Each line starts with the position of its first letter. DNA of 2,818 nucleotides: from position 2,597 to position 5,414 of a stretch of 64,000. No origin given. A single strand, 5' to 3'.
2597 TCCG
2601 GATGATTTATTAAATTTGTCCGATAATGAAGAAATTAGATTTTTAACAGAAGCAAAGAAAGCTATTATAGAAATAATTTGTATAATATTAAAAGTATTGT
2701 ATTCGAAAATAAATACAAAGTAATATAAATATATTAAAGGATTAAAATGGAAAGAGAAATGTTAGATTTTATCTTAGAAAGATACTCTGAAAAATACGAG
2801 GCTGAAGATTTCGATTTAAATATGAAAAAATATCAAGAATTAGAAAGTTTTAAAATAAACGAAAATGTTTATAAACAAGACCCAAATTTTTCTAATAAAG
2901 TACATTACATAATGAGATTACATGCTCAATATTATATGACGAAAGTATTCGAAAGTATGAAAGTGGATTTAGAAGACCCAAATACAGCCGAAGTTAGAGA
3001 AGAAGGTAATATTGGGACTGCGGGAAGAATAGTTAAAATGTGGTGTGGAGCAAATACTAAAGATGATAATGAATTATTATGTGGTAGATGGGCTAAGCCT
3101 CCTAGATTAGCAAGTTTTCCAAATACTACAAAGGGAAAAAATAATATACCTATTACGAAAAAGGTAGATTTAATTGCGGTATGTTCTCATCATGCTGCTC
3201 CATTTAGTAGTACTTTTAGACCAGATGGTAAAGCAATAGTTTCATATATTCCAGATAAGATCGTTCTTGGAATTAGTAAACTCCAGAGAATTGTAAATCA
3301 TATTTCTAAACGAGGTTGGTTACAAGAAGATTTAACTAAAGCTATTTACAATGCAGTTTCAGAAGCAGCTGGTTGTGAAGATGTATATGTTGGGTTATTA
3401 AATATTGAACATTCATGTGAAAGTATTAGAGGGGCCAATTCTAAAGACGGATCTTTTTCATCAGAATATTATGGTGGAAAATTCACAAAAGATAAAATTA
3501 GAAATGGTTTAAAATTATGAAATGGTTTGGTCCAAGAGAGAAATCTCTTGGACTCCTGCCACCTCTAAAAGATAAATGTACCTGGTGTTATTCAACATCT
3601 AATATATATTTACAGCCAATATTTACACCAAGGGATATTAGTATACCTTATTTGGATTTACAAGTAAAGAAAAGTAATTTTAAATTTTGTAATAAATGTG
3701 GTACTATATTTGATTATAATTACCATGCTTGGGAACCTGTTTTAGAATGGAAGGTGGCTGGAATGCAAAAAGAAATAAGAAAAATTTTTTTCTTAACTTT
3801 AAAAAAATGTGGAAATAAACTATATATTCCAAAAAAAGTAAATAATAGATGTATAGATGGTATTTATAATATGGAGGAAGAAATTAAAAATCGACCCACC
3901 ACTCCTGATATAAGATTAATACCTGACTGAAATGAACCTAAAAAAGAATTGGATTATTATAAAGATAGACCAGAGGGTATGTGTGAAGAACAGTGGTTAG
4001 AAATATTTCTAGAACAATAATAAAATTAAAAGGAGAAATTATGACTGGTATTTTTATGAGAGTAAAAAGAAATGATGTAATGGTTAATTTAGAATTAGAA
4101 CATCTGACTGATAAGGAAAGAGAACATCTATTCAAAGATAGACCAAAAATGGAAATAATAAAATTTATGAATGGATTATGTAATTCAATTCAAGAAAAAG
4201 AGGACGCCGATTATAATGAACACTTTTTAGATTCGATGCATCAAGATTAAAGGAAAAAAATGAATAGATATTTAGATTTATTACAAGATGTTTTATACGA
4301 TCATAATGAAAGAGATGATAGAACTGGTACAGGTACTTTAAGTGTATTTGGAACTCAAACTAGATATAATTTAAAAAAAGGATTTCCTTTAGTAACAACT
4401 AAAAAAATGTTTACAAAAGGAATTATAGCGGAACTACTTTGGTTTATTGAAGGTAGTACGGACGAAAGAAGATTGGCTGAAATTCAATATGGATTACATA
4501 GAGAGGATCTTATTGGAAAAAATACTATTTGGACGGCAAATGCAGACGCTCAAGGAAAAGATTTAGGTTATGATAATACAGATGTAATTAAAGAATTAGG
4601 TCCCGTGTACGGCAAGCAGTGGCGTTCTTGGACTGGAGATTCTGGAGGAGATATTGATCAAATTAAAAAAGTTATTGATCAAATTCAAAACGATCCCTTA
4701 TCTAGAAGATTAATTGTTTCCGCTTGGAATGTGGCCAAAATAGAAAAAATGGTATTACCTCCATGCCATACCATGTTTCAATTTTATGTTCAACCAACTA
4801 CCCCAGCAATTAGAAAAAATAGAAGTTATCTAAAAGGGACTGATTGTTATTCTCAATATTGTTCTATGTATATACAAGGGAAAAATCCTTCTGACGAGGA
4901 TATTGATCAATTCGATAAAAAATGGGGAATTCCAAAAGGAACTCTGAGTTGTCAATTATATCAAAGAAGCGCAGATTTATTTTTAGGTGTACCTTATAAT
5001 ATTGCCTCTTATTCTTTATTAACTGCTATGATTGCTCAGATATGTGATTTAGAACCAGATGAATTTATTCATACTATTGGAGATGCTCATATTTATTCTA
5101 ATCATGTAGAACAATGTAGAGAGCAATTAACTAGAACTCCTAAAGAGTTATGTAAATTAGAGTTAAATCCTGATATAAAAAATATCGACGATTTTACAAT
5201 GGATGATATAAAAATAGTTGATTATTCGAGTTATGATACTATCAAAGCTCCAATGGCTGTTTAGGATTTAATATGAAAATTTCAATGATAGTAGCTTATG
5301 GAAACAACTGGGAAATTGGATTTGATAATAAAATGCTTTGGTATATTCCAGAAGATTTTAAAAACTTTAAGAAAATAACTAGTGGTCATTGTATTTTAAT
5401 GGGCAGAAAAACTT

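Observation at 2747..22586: FolE-like and QueC-like genes in a phage: candidate 7-deazaguanine DNA hypermodification (or folate salvage)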

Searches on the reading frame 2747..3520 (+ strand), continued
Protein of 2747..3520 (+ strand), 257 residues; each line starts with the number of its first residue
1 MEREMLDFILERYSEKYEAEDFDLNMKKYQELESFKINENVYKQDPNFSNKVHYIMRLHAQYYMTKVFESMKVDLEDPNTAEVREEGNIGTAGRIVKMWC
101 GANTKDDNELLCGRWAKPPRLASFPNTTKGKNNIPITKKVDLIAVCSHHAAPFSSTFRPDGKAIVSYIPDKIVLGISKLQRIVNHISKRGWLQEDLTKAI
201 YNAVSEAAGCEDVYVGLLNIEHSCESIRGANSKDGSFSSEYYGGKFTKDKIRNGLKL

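Call 84: search_dna_similar(query=window:2747-3520:+, collection=phages, mode=protein, max_evalue=0.00001, max_rows=30, rows=spread)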
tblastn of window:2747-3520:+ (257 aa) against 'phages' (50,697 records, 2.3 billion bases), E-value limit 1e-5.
Records with a match: 307; places in all: 308; records where one place covers at least 80% of the query: 22.
Best place of each record, by identity: <60% 307.
By first word of the organism name: Vibrio 63; Escherichia 41; Pseudomonas 38; Stenotrophomonas 16; Campylobacter 15; Rhizobium 15; Cellulophaga 12; Bacillus 9; Bacteriophage 8; Enterobacteria 8; and 37 more.
By host as written in the record: - 51; Escherichia coli 18; Stenotrophomonas maltophilia 12; Pseudomonas aeruginosa 9; Pseudomonas putida KT2440 and Paw85 9; Pseudomonas aeruginosa PAO1 7; Escherichia coli K-12 MG1655 7; Escherichia coli K-12 7; and 116 more.
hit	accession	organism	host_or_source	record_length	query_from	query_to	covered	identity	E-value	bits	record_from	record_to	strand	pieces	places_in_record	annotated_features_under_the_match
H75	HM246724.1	Campylobacter phage vB_CcoM-IBB_35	-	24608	8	257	97%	48.4%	7e-74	249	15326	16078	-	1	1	GTP cyclohydrolase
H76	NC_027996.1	Campylobacter phage CPt10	-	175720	8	257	97%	47.0%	1e-72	246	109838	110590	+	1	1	GTP cyclohydrolase | HMMPfam hit to PF01227, GTP cyclohydrolase I, score 8.4e-16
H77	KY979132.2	Acidovorax phage ACP17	Acidovorax citrulli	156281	63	252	74%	29.8%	2e-14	78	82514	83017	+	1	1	GTP cyclohydrolase I type 1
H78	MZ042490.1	Stenotrophomonas phage BUCT608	Stenotrophomonas maltophilia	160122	65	246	71%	30.1%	4e-15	80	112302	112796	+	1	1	GTP cyclohydrolase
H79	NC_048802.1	Stenotrophomonas phage Moby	Stenotrophomonas maltophilia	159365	65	246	71%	30.1%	7e-15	80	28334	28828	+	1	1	GTP cyclohydrolase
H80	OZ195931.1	Vibrio phage D491s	Seawater and oysters mix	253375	57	246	74%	28.7%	2e-11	70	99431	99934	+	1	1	GTP cyclohydrolase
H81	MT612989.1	Vibrio phage vB_ValM_R11Z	Vibrio alginolyticus NBRC 15630 = ATCC ...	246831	65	246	71%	29.9%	5e-12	71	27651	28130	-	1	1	GTP cyclohydrolase 1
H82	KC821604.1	Cellulophaga phage phiST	Cellulophaga baltica MM#3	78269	60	249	74%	28.4%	3e-11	69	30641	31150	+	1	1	GTP cyclohydrolase I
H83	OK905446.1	Vibrio phage VS1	Vibrio splendidus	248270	65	246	71%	29.4%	2e-11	69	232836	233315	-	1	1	record has no annotation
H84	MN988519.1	Rhizobium phage RHph_I1_18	Rhizobium phaseoli I1_18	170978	67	253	73%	28.6%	3e-17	86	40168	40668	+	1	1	GTP cyclohydrolase I protein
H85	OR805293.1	Pseudomonas phage Deifobo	Pseudomonas aeruginosa PAO1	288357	63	249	73%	28.6%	1e-11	70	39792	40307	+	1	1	GTP cyclohydrolase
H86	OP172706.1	Bacteroides phage BS162P1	Bacteroides salyersiae BSC162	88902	67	253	73%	27.1%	2e-11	69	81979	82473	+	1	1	hypothetical protein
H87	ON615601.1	Synechococcus phage BUCT-ZZ01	Synechococcus elongatus PCC 7942 = ...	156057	63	249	73%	25.5%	8e-12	71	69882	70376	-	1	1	GTP cyclohydrolase I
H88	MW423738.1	Vibrio phage PH669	Vibrio parahaemolyticus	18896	64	229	65%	27.5%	6e-6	53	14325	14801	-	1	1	GTP cyclohydrolase I type 1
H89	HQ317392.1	Cellulophaga phage phiSM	Cellulophaga sp. MM#3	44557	122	246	49%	35.4%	1e-10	67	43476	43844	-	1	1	GTP cyclohydrolase I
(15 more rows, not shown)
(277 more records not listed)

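Call 85: get_annotated_region(hit=H82, flank=7000)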
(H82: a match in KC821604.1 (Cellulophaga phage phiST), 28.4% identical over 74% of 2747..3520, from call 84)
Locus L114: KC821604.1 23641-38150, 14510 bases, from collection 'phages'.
description: Cellulophaga phage phiST, complete genome.
organism: Cellulophaga phage phiST (NCBI taxid 756282)
taxonomy: Viruses; Duplodnaviria; Heunggongvirae; Uroviricota; Caudoviricetes; Cbastvirus; Cbastvirus ST
host: Cellulophaga baltica MM#3; source: seawater; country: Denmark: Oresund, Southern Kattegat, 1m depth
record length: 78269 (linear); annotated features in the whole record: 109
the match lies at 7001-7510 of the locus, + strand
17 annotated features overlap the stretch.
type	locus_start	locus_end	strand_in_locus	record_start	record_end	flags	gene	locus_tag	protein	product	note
CDS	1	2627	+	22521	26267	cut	-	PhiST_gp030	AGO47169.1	SGNH hydrolase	annotation based on sequence similarity to CDD cd00229 and Pfam PF13472.1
CDS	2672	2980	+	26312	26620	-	-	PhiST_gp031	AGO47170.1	hypothetical protein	-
CDS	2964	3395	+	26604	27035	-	-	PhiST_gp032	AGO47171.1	cupin domain containing protein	annotation based on sequence similarity to CDD cl09118 and Pfam PF07883.6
CDS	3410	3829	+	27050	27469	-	-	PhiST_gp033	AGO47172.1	D-alanyl-D-alanine carboxypeptidase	annotation based on sequence similarity to NCBI ZP_08736428, CDD pfam13539, and Pfam PF13539.1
CDS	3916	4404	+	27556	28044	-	-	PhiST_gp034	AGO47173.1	hypothetical protein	-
CDS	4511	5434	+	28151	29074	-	-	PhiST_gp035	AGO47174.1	DEDDh exonuclease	annotation based on sequence similarity to NCBI ZP_10743267 and CDD cd06127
CDS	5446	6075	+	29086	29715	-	-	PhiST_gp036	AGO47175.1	queuosine biosynthesis QueD, PTPS-I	annotation based on sequence similarity to NCBI ZP_09992885, CDD cl00263, and Pfam PF01242.14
CDS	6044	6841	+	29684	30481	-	-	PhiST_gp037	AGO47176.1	queuosine biosynthesis QueE radical SAM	annotation based on sequence similarity to NCBI YP_006349501, CDD pfam04055, and Pfam PF04055.16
CDS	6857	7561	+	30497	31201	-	-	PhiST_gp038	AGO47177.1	GTP cyclohydrolase I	annotation based on sequence similarity to NCBI XP_003887201, CDD cl00263, and Pfam PF01227.17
CDS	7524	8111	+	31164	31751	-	-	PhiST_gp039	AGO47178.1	nucleoside triphosphate pyrophosphohydrolase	MazG-like domain protein; annotation based on sequence similarity to NCBI YP_006560914, CDD cd11541, and Pfam PF03819.12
CDS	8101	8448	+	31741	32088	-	-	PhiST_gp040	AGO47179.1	hypothetical protein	-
CDS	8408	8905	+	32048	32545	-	-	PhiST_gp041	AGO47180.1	ATPase containing protein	annotation based on sequence similarity to Pfam PF13238.1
CDS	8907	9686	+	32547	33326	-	-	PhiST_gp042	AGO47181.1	hypothetical protein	-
CDS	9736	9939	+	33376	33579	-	-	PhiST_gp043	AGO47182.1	hypothetical protein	-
CDS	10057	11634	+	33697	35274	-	-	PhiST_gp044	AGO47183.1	DNA polymerase III alpha subunit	annotation based on sequence similarity to NCBI ZP_07038917, CDD cd07431, and Pfam PF07733.7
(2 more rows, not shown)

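Call 101: find_encoding_contigs(protein=P0286, flank=10000, max_places=1)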
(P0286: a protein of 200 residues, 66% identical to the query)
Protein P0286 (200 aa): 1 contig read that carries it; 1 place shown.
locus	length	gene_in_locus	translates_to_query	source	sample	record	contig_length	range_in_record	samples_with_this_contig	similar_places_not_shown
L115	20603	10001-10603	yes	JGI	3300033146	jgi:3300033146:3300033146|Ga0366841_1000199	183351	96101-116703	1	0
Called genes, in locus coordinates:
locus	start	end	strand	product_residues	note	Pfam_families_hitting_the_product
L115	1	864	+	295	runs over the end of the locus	PF26809:Phage_T4_gp13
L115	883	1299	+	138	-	-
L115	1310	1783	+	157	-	-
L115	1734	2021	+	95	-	-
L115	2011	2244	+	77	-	-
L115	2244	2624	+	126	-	-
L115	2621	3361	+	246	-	-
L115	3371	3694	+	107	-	-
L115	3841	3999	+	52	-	-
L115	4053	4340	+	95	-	-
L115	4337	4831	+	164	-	PF13521:AAA_28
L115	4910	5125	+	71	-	-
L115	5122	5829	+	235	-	PF23023:Anti-Pycsar_Apyc1, PF00753:Lactamase_B (weak), PF12706:Lactamase_B_2 (weak)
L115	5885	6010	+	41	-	-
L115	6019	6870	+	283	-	PF00149:Metallophos, PF12850:Metallophos_2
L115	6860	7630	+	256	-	PF00574:CLP_protease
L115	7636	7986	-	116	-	-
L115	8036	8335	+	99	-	-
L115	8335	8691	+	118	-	-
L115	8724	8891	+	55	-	-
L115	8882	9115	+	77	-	-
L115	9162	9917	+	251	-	PF01227:GTP_cyclohydroI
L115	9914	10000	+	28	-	-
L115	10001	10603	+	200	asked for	PF01242:PTPS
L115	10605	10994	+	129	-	-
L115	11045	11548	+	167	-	-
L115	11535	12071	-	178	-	-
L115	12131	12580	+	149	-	PF00156:Pribosyltran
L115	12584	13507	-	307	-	-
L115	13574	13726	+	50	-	PF13597:NRDD (weak)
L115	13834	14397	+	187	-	-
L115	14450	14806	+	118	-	-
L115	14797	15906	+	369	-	PF01966:HD (weak), PF13238:AAA_18 (faint), PF08433:KTI12 (weak), PF13671:AAA_33 (weak)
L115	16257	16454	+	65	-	-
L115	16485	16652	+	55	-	-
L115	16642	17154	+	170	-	-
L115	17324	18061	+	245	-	-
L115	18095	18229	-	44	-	-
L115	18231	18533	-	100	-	-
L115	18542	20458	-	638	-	-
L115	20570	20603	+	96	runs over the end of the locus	-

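Call 102: find_encoding_contigs(protein=P0263, flank=10000, max_places=1)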
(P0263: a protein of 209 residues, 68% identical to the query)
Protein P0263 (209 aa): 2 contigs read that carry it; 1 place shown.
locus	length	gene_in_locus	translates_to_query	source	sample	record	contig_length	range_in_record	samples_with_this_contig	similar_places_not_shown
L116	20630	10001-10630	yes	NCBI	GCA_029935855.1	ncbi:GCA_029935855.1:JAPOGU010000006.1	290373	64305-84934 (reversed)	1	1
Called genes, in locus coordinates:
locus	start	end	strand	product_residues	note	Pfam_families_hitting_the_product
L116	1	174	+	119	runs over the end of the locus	PF25735:Phage_L5_gp82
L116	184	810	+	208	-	-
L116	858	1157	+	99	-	-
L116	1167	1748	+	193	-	-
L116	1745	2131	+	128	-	-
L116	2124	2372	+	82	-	-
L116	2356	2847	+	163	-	-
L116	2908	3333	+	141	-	-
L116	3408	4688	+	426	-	-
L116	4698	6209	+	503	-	-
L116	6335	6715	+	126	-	-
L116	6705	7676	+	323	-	-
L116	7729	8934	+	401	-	-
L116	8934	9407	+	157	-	-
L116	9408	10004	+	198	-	-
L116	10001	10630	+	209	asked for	PF01242:PTPS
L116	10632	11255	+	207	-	-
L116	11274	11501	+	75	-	-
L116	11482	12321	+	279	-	-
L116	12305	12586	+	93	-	PF18454:Mtd_N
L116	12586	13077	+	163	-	-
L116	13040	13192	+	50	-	-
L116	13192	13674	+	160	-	-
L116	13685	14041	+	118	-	-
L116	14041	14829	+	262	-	PF01227:GTP_cyclohydroI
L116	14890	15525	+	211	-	PF00149:Metallophos, PF12850:Metallophos_2 (weak)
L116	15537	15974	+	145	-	-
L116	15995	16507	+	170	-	PF18143:HAD_SAK_2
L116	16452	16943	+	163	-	-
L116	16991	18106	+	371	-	-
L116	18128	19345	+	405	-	-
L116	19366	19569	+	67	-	-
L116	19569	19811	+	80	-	-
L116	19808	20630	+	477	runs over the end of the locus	-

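Call 105: find_related_loci(query=A6, collection=genome_contigs, flank=3000)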
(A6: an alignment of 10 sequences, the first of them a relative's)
Query A6 (257 aa) in genome_contigs; peptide patterns used: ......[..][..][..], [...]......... (x = any residue, [..] = any of these).
73 stretches matched a pattern; 19 encode a relative of the query (tblastn E <= 1e-3); 19 distinct loci.
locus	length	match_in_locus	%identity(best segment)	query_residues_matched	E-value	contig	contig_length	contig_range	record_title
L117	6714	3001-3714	51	7-252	1e-80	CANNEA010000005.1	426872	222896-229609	uncultured Carboxylicivirga sp. isolate 1525.fasta genome assembly, contig: NODE_5, whole genome shotgun sequence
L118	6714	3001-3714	50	7-252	3e-80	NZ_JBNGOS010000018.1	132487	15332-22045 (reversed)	Saccharicrinis sp. 156 c_000000000018, whole genome shotgun sequence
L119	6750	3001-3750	48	6-256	7e-80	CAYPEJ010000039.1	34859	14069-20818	MAG TPA_asm: uncultured Anaeromicropila sp. isolate SRP313737_co1_106 genome assembly, contig: NODE_1973_length_34859_co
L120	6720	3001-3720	49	5-252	6e-78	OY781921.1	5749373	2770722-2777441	MAG: uncultured Saccharicrinis sp. isolate 044d8e91-df83-4d29-87ff-5f2b71dcf37c genome assembly, chromosome: 1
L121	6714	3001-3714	49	7-252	1e-77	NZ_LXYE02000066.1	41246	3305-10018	Labilibacter marinus strain Y11 contig66, whole genome shotgun sequence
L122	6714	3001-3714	49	7-252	3e-77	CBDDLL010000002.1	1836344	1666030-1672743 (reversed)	MAG: Saccharicrinis sp. isolate 9d814f01-125d-4279-8cb7-a87eae535086 genome assembly, contig: contig_2, whole genome sho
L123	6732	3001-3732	48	5-256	9e-77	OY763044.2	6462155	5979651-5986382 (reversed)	MAG: uncultured Saccharicrinis sp. isolate e4f3df5d-a459-421c-8471-c5220a80581e genome assembly, chromosome: 1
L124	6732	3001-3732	48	5-256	5e-77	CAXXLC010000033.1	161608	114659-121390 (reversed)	MAG: uncultured Saccharicrinis sp. isolate c1ede08c-f13d-4068-baae-104821a74b19 genome assembly, contig: contig_33, whol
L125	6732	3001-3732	48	5-256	8e-77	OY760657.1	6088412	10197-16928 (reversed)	MAG: uncultured Saccharicrinis sp. isolate b24d65bc-b787-4b08-bcc3-89705e2e545e genome assembly, chromosome: 1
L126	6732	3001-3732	47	5-256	2e-76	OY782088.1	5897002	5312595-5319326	MAG: uncultured Saccharicrinis sp. isolate 3a1c75cd-9d50-4bec-bfb0-e355b88dd4ae genome assembly, chromosome: 1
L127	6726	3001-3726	48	7-256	7e-76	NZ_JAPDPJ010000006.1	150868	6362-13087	Plebeiibacterium sediminum strain AAT scaffold_6_length=150869, whole genome shotgun sequence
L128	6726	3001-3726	48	7-256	9e-76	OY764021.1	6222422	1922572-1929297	MAG: uncultured Saccharicrinis sp. isolate f927af63-5116-48d7-ac25-05da7cc028b4 genome assembly, chromosome: 2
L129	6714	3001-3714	50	7-252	8e-76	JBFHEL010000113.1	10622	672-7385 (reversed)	MAG: Saccharicrinis sp. isolate Mix_sand07.2021.05.G.1 k141_252443_length_10622_cov_60.2867, whole genome shotgun sequen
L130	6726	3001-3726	48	7-256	9e-76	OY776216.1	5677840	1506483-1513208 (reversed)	MAG: uncultured Saccharicrinis sp. isolate 1ff51e6b-9ef2-4a18-b850-43072ca9d896 genome assembly, chromosome: 1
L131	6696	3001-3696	49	7-246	2e-75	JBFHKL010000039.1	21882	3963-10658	MAG: Saccharicrinis sp. isolate Mix_sand07.2021.05.G.87 k141_307948_length_21882_cov_12.9423, whole genome shotgun seque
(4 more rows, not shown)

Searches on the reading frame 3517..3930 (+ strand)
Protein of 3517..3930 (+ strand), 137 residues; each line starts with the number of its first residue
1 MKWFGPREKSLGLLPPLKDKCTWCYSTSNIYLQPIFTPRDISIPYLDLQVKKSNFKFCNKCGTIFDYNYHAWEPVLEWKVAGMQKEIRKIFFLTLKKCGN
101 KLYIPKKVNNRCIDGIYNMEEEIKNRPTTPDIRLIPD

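Call 4: search_protein_families(library=pfam, proteins=[window:3517-3930:+], max_evalue=0.01)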
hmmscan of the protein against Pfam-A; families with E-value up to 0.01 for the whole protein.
window:3517-3930:+ (137 aa): 0 families

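Call 18: search_protein_families(library=ncbifam, max_evalue=0.01, proteins=[window:3517-3930:+])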
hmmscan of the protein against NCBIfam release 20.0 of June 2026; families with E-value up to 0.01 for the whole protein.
window:3517-3930:+ (137 aa): 0 families

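Call 31: search_protein_families(library=phrogs, max_evalue=0.001, proteins=[window:3517-3930:+])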
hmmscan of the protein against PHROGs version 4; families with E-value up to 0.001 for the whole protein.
window:3517-3930:+ (137 aa): 0 families

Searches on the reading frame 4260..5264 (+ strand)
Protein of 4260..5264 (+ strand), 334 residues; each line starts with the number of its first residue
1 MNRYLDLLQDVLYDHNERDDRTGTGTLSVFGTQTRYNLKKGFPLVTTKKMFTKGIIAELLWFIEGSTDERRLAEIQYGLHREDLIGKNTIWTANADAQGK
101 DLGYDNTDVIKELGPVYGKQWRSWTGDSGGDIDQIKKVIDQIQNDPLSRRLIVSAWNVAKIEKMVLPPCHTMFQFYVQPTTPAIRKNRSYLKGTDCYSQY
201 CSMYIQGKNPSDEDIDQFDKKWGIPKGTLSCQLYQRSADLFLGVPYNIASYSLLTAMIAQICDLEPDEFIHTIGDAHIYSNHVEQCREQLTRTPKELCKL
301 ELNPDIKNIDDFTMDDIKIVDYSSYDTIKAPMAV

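Call 4: search_protein_families(library=pfam, proteins=[window:4260-5264:+], max_evalue=0.01)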
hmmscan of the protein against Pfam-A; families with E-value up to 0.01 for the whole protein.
window:4260-5264:+ (334 aa): 1 family
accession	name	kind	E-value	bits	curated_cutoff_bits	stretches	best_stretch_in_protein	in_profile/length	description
PF00303.24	Thymidylat_synt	-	2.5e-104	348.6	24.3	1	3-334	2-266/266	Thymidylate synthase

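Call 18: search_protein_families(library=ncbifam, max_evalue=0.01, proteins=[window:4260-5264:+])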
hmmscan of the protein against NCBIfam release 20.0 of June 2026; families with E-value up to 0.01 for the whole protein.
window:4260-5264:+ (334 aa): 8 families
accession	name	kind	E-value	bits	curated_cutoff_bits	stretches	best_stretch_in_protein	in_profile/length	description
NF002497.0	PRK01827.1-3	equivalog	5e-111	370.2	327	2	1-179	1-156/264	thymidylate synthase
TIGR03284.1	thym_sym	equivalog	9e-109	363.2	108.35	2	3-179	2-188/296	thymidylate synthase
NF002496.0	PRK01827.1-2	equivalog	2.5e-107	358.6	325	3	226-334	210-318/318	thymidylate synthase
NF002499.0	PRK01827.1-5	equivalog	1.1e-96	323.1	405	2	1-179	1-156/264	thymidylate synthase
NF010393.0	PRK13821.1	equivalog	1.6e-50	171.9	576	3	1-126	1-115/323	thymidylate synthase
NF002495.0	PRK01827.1-1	equivalog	1.2e-44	152.9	327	2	226-334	168-279/279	thymidylate synthase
NF002498.0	PRK01827.1-4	equivalog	2.1e-42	145.4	427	2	1-177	1-168/283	thymidylate synthase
TIGR03283.1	thy_syn_methano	equivalog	1.4e-08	34.5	174.55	1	117-178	83-140/201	thymidylate synthase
